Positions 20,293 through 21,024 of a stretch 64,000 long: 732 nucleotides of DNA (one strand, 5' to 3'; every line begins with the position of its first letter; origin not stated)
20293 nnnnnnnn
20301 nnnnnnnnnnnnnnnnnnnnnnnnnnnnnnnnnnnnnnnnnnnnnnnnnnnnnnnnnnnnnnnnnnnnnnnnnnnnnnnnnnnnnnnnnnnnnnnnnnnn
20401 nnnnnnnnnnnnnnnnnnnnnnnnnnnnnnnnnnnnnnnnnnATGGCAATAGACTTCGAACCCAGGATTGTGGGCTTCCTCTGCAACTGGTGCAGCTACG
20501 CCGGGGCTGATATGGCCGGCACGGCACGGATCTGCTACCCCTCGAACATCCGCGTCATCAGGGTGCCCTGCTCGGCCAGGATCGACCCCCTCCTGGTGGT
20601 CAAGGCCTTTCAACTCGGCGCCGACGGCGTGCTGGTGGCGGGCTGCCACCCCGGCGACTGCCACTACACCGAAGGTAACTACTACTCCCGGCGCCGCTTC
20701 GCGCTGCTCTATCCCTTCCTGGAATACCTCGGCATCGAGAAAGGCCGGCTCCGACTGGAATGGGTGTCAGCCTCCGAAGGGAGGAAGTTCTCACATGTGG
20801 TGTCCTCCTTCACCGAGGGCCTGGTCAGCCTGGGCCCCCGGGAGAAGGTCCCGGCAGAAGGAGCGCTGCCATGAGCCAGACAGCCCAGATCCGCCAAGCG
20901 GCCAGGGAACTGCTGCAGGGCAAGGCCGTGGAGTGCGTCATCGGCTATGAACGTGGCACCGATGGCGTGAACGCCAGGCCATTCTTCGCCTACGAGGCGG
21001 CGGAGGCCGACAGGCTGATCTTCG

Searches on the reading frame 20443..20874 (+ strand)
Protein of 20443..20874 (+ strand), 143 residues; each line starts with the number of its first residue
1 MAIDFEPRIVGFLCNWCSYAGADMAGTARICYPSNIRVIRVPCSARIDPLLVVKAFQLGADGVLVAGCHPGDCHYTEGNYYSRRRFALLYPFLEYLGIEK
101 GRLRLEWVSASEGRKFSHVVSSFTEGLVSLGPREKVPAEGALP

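Call 24: search_protein_families(library=pfam, proteins=[window:20443-20874:+], max_evalue=0.0001)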
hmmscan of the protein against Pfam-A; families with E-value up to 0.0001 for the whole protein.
window:20443-20874:+ (143 aa): 1 family
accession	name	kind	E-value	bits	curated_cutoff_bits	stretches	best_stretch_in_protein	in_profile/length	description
PF02662.21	FlpD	-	7.8e-52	174.9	22.3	1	9-131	1-123/123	Methyl-viologen-reducing hydrogenase, delta subunit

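Call 31: search_protein_families(library=ncbifam, proteins=[window:20443-20874:+], max_evalue=0.00001)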
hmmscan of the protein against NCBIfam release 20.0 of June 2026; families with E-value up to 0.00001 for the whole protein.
window:20443-20874:+ (143 aa): 4 families
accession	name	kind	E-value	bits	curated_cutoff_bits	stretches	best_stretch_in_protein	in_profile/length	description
NF040770.1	hetero_SS_HdrA2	exception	1.5e-50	172.1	1100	1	6-134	647-775/777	CoB-CoM heterodisulfide reductase HdrA2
NF045873.1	F420_non_VhuD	exception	1.4e-33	115.8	215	1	6-133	1-128/132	F420-non-reducing hydrogenase iron-sulfur subunit VhuD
NF041891.1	hdrA_Methbact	equivalog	2e-11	42.8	1300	1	6-108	643-739/762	ferredoxin:CoB-CoM heterodisulfide reductase subunit HdrA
NF041778.1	hetero_SS_HdrA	equivalog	1.8e-06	26.1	1400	1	9-73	656-719/771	ferredoxin:CoB-CoM heterodisulfide reductase subunit HdrA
